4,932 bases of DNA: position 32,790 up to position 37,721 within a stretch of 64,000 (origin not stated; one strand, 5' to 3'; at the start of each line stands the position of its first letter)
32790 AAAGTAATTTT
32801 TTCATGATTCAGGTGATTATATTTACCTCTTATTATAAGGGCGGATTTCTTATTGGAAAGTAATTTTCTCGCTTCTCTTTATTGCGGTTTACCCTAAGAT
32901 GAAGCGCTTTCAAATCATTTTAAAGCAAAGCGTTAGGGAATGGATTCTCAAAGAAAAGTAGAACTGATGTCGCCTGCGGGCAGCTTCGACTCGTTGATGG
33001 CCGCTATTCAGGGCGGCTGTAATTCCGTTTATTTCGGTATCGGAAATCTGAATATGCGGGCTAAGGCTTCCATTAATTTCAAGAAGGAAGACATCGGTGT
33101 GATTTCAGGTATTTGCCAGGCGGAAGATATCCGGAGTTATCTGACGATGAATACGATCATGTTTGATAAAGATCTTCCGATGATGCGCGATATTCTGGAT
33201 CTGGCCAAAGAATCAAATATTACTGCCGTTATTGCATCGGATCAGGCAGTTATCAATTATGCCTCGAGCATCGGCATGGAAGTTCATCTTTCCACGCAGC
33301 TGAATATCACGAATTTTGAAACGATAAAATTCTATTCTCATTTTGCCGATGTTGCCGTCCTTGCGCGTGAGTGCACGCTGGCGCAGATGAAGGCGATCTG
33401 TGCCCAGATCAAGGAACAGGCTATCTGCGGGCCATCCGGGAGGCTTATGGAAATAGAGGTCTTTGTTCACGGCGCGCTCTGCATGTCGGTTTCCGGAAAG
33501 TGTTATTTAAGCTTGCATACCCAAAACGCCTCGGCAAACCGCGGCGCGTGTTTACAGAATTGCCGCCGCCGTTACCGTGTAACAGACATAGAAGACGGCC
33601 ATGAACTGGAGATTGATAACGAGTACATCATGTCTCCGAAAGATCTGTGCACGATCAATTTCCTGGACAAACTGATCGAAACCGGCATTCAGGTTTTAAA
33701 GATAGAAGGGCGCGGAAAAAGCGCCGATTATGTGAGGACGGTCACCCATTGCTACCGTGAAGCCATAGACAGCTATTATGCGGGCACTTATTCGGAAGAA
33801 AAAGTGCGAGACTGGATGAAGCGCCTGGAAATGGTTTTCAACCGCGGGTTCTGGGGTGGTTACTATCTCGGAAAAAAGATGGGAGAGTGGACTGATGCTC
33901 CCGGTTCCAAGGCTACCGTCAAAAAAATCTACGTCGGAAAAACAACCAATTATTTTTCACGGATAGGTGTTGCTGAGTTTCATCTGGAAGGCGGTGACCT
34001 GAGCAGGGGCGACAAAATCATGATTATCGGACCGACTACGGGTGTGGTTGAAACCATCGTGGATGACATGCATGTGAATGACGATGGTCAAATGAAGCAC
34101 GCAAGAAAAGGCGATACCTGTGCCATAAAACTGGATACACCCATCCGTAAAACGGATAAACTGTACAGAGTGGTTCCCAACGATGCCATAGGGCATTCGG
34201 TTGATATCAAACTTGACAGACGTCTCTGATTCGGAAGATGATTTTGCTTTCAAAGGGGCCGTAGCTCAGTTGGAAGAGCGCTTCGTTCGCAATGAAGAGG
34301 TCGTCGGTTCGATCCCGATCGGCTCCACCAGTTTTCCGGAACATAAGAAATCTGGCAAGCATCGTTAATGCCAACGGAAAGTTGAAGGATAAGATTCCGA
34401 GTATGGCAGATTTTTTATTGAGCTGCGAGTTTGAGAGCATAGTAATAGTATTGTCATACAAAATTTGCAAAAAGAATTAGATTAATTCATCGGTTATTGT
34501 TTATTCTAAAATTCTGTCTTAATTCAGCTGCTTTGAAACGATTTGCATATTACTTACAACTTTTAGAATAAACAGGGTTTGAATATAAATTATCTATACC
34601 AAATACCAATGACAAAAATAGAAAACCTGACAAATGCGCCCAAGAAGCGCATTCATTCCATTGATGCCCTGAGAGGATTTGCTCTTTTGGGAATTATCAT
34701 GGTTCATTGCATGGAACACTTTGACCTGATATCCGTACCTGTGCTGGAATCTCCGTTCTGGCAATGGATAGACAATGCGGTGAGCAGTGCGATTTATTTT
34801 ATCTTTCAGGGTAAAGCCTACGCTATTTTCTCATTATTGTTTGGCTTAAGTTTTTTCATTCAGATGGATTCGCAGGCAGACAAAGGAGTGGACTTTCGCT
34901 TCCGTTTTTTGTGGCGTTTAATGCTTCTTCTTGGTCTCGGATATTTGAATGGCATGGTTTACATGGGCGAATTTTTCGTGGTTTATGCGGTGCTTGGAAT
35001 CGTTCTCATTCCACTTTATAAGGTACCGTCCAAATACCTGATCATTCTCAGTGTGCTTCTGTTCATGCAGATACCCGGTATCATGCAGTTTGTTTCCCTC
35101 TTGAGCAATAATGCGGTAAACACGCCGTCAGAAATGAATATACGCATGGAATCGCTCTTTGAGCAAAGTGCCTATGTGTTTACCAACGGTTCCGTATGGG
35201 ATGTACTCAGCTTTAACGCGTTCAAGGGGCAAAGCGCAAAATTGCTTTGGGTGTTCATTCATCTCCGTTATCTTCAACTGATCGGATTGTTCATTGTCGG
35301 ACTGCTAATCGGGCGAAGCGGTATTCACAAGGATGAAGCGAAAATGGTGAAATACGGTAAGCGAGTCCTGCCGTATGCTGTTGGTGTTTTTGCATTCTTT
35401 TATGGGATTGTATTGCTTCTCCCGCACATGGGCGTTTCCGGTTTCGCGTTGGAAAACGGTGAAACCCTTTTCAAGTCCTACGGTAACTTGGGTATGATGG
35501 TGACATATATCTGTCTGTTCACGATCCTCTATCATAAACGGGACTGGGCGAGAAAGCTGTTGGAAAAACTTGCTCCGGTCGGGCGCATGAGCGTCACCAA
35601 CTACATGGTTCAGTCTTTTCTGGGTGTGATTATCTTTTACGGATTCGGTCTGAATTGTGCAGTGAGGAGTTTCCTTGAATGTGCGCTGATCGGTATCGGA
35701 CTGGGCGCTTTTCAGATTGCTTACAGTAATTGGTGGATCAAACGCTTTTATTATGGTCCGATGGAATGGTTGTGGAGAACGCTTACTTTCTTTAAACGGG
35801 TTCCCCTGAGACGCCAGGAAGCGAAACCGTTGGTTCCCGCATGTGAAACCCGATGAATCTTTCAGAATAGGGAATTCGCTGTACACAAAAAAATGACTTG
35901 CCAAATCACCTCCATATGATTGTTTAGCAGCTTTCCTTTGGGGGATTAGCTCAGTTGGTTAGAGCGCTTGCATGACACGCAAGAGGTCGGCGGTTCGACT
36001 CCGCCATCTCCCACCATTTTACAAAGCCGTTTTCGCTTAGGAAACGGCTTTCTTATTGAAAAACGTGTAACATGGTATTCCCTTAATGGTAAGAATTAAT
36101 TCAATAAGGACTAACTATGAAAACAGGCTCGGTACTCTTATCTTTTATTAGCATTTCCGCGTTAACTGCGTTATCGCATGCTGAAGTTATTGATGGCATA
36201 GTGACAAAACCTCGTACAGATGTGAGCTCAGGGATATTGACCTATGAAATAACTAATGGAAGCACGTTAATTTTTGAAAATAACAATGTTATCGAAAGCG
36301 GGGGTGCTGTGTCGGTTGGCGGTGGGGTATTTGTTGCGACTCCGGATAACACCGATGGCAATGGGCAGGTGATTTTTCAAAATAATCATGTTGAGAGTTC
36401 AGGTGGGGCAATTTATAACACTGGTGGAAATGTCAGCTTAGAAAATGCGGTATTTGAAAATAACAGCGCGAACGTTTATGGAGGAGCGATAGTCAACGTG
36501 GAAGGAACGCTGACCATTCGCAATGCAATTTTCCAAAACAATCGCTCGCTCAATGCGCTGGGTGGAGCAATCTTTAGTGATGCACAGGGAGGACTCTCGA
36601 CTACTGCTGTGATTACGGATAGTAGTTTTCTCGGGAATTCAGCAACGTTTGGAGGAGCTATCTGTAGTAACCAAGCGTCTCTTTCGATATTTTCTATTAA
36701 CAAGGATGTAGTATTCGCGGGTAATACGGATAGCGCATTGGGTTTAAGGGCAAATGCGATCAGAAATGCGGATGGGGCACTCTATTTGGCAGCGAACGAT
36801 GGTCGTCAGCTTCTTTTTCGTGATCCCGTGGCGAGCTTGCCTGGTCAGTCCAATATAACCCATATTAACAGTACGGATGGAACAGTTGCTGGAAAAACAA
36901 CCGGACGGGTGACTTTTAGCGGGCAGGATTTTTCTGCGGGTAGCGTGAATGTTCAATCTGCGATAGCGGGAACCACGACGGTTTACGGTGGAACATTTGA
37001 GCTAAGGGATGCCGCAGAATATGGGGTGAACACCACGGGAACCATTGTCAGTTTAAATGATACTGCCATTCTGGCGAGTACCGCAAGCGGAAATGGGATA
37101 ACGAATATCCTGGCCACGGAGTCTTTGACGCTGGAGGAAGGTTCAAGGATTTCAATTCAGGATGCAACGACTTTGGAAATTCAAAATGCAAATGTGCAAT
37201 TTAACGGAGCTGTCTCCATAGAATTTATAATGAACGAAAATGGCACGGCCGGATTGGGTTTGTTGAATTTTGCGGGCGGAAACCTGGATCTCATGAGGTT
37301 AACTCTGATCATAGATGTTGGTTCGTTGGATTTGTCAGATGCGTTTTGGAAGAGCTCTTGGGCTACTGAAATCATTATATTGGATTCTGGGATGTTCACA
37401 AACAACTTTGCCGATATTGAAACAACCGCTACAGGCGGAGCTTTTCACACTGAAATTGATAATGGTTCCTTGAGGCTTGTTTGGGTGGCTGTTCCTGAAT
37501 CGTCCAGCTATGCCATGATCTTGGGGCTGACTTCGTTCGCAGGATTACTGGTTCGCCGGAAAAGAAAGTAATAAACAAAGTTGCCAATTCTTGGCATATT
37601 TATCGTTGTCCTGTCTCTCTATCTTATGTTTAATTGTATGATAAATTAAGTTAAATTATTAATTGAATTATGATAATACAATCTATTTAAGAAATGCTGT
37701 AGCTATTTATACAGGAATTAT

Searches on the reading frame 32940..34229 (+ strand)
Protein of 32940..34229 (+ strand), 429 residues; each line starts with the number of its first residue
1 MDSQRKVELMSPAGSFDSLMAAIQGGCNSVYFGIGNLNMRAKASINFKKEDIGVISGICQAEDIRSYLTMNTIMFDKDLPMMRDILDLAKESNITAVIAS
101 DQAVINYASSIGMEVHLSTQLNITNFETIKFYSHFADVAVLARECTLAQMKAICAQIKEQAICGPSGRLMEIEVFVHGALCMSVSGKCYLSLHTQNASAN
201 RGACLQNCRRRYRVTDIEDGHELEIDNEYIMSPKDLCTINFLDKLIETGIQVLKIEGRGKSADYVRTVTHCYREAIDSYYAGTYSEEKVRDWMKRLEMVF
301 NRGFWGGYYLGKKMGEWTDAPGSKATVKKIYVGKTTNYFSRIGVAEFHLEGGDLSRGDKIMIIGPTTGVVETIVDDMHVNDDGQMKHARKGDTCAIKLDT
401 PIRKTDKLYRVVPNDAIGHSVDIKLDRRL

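Call 74: search_protein_families(library=pfam, proteins=[window:32940-34229:+], max_evalue=0.000001)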
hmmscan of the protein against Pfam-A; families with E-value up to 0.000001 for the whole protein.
window:32940-34229:+ (429 aa): 1 family
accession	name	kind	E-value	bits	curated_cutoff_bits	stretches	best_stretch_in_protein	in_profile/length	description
PF01136.24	Peptidase_U32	-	7.9e-70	235.2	22.4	1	81-313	3-231/233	Peptidase family U32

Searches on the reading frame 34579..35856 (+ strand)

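Call 74: search_protein_families(library=pfam, proteins=[window:34579-35856:+], max_evalue=0.000001)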
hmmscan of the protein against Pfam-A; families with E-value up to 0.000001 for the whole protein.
window:34579-35856:+ (425 aa): 1 family
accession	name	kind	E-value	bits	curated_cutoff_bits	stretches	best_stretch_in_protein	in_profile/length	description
PF04235.18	DUF418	-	1.1e-35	123.5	23.6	1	245-405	2-162/163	Protein of unknown function (DUF418)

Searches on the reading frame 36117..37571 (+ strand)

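Call 74: search_protein_families(library=pfam, proteins=[window:36117-37571:+], max_evalue=0.000001)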
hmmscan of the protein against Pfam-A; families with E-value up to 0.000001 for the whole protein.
window:36117-37571:+ (484 aa): 1 family
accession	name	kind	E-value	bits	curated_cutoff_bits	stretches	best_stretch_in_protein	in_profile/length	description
PF02415.23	Chlam_PMP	-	2.6e-14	52.2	20.6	0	85-102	2-19/19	Chlamydia polymorphic membrane protein (Chlamydia_PMP) repeat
